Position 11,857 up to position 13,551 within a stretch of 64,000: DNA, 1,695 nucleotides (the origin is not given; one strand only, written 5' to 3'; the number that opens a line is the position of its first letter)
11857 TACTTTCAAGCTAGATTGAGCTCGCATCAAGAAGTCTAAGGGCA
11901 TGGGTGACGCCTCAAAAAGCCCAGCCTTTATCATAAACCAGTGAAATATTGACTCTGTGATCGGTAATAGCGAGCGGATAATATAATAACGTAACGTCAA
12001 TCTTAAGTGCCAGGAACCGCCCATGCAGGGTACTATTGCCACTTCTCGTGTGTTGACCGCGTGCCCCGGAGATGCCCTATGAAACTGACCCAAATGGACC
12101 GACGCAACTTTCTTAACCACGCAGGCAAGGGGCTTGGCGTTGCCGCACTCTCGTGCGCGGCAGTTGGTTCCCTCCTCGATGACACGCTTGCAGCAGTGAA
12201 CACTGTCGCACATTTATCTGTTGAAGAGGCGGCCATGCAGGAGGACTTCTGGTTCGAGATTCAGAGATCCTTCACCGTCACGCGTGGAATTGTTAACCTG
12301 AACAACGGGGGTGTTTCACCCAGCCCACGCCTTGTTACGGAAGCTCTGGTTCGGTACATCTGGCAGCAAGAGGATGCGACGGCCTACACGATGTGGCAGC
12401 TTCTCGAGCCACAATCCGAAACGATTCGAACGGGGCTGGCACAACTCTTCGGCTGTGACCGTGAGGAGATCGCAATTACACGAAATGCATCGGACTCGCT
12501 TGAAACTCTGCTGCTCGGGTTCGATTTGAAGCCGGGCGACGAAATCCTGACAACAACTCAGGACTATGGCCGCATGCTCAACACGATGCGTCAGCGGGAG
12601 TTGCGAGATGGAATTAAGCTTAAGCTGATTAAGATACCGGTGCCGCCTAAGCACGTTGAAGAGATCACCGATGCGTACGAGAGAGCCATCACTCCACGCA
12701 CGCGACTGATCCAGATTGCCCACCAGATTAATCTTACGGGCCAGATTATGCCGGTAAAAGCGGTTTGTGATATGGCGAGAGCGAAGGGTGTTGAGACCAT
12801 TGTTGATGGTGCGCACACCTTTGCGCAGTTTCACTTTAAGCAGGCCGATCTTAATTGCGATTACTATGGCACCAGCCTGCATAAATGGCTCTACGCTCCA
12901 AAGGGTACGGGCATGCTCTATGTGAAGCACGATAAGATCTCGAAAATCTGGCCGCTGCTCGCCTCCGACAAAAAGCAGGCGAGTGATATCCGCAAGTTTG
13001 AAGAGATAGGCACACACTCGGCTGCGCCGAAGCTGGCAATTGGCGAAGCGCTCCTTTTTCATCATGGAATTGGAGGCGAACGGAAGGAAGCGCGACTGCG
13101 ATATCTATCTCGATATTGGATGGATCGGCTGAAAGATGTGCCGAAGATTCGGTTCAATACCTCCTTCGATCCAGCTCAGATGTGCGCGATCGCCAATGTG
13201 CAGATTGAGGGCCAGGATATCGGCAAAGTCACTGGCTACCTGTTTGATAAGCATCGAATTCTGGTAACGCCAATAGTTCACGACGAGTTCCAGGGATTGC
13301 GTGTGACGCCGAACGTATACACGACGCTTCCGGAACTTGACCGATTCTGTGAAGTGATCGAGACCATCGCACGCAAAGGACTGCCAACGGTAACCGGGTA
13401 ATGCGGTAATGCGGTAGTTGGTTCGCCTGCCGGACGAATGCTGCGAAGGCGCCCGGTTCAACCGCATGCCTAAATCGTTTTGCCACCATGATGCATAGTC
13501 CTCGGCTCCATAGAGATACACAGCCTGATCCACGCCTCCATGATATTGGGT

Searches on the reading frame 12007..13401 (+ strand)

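Call 60: search_protein_families(library=ncbifam, proteins=[window:12007-13401:+], max_evalue=0.001)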
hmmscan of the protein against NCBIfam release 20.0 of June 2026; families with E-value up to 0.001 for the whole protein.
window:12007-13401:+ (464 aa): 40 families (the best 25 are shown)
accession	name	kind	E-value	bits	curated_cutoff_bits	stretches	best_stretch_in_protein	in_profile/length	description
NF051467.1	peri_mod_PvdN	equivalog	3.7e-45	154.3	650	1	31-452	3-422/425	pyoverdine-tailoring periplasmic protein PvdN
TIGR01979.1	sufS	subfamily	1.3e-31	109.9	475.1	1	93-416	17-351/403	SufS family cysteine desulfurase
TIGR01977.1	am_tr_V_EF2568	hypoth_equivalog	4.7e-26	91.7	377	1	105-454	11-376/376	cysteine desulfurase family protein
TIGR04343.1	egtE_PLP_lyase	equivalog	8.8e-24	84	400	1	109-451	28-368/370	ergothioneine biosynthesis PLP-dependent enzyme EgtE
NF040779.1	Sec_lyase_SclA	exception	1.5e-21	76.7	525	1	110-421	16-332/378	selenocysteine lyase SclA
NF041166.1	f2_encap_cargo1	exception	3.6e-20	72.6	800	1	173-383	331-546/623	family 2A encapsulin nanocompartment cargo protein cysteine desulfurase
NF008126.0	PRK10874.1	equivalog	9.1e-20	71.1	607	1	126-343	54-269/401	cysteine desulfurase CsdA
TIGR03392.1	FeS_syn_CsdA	equivalog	9.4e-19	67.8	493.6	1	126-340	51-263/398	cysteine desulfurase CsdA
NF010611.0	PRK14012.1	equivalog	1.7e-18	66.8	548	1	134-398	50-305/406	IscS subfamily cysteine desulfurase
NF006791.0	PRK09295.1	equivalog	6.1e-18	65.1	661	1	138-394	70-336/406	cysteine desulfurase SufS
TIGR01976.1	am_tr_V_VC1184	hypoth_equivalog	1.2e-17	64.3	352.35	1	96-339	20-262/401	cysteine desulfurase-like protein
TIGR03402.1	FeS_nifS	equivalog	7.3e-17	61.2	530.75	1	125-324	32-226/379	cysteine desulfurase NifS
TIGR03235.1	DNA_S_dndA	equivalog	1.3e-16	60.8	480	1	138-402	45-302/353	cysteine desulfurase DndA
TIGR02006.1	IscS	equivalog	6.4e-16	58.3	643.2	1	136-389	48-293/402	IscS subfamily cysteine desulfurase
NF002806.0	PRK02948.1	subfamily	5.6e-11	42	304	1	141-309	49-215/381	IscS subfamily cysteine desulfurase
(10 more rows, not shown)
